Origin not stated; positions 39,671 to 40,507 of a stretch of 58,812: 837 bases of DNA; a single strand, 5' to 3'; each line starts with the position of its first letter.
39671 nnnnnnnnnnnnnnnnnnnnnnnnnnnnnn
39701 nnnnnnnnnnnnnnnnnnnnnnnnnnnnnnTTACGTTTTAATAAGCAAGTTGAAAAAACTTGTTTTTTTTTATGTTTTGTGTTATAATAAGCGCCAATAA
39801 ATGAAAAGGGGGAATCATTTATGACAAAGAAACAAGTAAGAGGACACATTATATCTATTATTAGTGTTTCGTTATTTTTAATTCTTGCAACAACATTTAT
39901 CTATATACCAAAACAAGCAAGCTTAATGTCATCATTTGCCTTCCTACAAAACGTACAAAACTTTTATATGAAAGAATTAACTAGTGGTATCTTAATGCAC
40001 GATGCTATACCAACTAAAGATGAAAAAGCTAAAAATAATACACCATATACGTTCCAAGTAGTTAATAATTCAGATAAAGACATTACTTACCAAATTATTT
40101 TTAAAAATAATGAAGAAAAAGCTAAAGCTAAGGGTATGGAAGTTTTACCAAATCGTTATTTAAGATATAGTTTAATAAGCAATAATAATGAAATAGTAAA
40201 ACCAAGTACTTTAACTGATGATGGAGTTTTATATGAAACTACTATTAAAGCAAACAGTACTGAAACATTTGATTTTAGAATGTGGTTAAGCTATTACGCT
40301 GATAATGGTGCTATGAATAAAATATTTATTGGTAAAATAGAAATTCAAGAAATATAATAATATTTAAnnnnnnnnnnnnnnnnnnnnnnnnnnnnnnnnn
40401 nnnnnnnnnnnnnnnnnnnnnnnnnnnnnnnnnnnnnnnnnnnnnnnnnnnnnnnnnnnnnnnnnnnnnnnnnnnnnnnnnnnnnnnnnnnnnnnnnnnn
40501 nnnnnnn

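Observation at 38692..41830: Three-gene cassette splitting the dnaB-dnaI helicase-loader pair, bracketed by a duplicated terminator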

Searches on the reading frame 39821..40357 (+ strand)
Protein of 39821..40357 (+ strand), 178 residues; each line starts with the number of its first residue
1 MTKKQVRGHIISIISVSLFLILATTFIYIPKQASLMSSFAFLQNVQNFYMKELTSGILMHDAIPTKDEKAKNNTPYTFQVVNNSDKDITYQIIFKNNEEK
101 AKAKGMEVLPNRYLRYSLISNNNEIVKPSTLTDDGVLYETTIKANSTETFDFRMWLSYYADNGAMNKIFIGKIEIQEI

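Call 6: search_protein_families(library=pfam, proteins=[window:39821-40357:+], max_evalue=0.1)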
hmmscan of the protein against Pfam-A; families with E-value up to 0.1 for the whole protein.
window:39821-40357:+ (178 aa): 1 family
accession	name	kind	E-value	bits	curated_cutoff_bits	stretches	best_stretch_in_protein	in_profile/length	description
PF04148.18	Erv26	-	0.0024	18.2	22.2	1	1-60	40-99/202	Transmembrane adaptor Erv26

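Call 25: search_protein_families(library=ncbifam, proteins=[window:39821-40357:+], max_evalue=0.1)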
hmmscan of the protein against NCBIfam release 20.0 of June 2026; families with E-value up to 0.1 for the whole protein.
window:39821-40357:+ (178 aa): 0 families

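Call 26: search_protein_families(library=padloc, proteins=[window:39821-40357:+], max_evalue=0.1)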
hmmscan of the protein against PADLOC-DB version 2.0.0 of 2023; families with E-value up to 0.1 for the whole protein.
window:39821-40357:+ (178 aa): 0 families

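Call 27: search_protein_families(library=phrogs, proteins=[window:39821-40357:+], max_evalue=0.1)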
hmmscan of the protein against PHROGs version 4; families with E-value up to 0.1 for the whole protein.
window:39821-40357:+ (178 aa): 2 families
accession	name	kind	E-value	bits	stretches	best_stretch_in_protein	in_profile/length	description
phrog_16053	-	tail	0.0049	17.4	1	69-175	206-301/310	tail fiber protein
phrog_17327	-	connector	0.075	12.9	1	89-145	122-182/405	head-tail connector protein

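Call 29: find_homologous_proteins(query=window:39821-40357:+)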
Query window:39821-40357:+ (178 aa): 63 proteins with E <= 0.001 among 98 candidates.
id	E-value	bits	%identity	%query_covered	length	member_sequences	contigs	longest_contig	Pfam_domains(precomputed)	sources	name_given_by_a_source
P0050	3.6e-110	383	100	100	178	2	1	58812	-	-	-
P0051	8.8e-98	343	88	100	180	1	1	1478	-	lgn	-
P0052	4.4e-96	337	88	100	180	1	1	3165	-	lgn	-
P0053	1.3e-95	336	84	100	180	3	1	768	-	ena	-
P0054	1.3e-94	333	85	100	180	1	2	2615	-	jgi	-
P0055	5.0e-94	331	85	100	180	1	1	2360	-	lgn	-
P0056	1.1e-89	317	81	100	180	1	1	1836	-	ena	-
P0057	5.4e-83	295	75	100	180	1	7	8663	-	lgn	-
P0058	8.6e-82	291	73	100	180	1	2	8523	-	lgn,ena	-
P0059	2.4e-80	286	75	100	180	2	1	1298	-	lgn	-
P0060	4.1e-80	285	72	100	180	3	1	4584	-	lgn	-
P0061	5.1e-80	285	74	100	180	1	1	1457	-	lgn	-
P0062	8.1e-80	284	72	100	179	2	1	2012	-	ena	-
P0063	1.7e-79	283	71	100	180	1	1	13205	-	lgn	-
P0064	2.6e-79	283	74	100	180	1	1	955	-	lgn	-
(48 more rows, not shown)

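Call 50: find_related_loci(query=A4, collection=metagenome_contigs, flank=6000)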
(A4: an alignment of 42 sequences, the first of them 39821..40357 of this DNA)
Query A4 (178 aa) in metagenome_contigs; peptide patterns used: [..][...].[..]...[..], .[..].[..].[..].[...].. (x = any residue, [..] = any of these).
214 stretches matched a pattern; 56 encode a relative of the query (tblastn E <= 1e-3); 56 distinct loci.
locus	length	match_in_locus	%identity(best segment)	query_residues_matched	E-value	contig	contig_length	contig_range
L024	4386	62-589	58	3-178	9e-71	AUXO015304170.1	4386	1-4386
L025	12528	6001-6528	59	3-178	5e-68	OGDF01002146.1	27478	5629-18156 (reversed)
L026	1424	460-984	56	4-178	1e-70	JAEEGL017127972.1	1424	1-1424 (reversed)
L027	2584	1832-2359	55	3-178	3e-67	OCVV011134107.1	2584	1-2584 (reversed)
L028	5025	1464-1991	56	3-178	9e-67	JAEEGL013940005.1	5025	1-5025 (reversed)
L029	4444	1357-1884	56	3-178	1e-66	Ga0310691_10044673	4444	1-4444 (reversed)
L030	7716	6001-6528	56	3-178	1e-66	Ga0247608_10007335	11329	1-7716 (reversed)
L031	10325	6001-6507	60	10-178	9e-66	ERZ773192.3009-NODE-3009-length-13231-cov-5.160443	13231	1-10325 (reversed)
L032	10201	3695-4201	60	10-178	3e-65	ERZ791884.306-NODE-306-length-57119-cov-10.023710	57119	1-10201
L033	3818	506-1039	51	1-178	2e-61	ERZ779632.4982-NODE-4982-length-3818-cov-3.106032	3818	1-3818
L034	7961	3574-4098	57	3-177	1e-60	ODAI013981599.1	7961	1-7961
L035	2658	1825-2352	47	3-178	4e-55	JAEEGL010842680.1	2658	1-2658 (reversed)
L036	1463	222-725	48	5-176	2e-52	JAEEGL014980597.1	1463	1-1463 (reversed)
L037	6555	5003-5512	48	4-178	1e-50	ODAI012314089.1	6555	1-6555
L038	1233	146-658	48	3-177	3e-47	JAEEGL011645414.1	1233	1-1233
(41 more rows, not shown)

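Call 58: search_solved_structures(query=A4, max_evalue=10, show_alignments=2)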
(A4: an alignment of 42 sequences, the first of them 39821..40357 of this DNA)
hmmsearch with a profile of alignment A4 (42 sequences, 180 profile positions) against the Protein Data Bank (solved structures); distinct sequences matched with E-value up to 10: 2.
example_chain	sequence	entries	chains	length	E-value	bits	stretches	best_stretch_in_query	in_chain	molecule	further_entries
3on3_A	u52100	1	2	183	0.65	12.9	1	22-93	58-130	Keto/oxoacid ferredoxin oxidoreductase, gamma subunit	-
4b9i_A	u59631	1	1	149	0.97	12.3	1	80-152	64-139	CS6 FIMBRIAL SUBUNIT A, CS6 FIMBRIAL SUBUNIT B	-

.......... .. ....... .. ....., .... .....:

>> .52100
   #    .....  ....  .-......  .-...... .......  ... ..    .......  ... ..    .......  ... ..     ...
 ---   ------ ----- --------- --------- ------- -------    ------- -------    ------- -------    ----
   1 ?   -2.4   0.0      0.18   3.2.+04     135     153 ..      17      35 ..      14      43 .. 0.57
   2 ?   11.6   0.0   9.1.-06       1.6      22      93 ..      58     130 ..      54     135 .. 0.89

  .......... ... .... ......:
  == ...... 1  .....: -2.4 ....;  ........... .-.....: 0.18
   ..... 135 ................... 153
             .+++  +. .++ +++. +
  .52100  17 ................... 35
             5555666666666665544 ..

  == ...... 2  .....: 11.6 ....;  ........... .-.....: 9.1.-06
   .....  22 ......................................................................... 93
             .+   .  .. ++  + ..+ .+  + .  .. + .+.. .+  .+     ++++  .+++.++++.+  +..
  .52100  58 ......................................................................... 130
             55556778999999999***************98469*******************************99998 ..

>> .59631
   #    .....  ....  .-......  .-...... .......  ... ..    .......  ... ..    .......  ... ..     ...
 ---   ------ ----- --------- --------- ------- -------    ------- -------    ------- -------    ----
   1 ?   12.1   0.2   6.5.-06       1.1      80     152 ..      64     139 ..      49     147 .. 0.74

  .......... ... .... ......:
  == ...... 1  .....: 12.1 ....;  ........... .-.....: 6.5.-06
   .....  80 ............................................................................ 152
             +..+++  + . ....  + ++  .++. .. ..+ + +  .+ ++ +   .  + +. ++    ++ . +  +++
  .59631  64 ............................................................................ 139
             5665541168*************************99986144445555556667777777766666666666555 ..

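Call 59: search_solved_structures(query=L024:689-3286:+, max_evalue=1)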
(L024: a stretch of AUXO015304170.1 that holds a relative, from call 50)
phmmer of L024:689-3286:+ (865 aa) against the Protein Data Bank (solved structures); distinct sequences matched with E-value up to 1: 3.
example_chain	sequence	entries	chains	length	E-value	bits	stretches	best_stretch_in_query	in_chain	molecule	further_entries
2y5p_A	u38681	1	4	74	0.049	14.9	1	479-525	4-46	INTERNALIN B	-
9qr4_A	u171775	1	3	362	0.43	11.8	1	479-525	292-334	Internalin B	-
3kff_A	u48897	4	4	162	0.59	11.4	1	66-148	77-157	Major urinary protein 4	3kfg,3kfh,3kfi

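Call 60: search_protein_families(library=pfam, proteins=[L034:4168-4827:+, L037:4188-4874:+], max_evalue=0.01)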
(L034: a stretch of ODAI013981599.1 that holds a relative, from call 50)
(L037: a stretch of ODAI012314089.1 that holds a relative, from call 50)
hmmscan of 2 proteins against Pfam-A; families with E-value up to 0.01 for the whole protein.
L034:4168-4827:+ (219 aa): 1 family
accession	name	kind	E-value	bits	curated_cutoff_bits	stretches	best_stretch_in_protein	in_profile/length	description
PF07963.17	N_methyl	-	4.1e-09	36.1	21.2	1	4-28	2-26/27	Prokaryotic N-terminal methylation motif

L037:4188-4874:+ (228 aa): 0 families

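Call 100: find_encoding_contigs(protein=P0052, flank=4000, max_places=3)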
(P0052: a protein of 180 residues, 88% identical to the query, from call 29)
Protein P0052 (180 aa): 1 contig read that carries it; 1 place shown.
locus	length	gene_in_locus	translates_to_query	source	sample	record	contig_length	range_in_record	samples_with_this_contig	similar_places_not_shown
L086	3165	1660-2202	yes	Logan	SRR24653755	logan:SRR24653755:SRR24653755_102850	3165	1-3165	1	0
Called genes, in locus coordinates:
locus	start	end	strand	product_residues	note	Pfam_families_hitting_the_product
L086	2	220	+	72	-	?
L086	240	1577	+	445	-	PF25888:WHD_DnaB, PF07261:DnaB_2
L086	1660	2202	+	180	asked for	-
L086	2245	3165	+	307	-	?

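Call 110: search_protein_families(library=pfam, proteins=[L086:2245-3165:+], max_evalue=0.01)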
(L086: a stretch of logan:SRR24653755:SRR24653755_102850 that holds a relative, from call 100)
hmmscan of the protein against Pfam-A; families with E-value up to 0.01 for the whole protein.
L086:2245-3165:+ (307 aa): 0 families
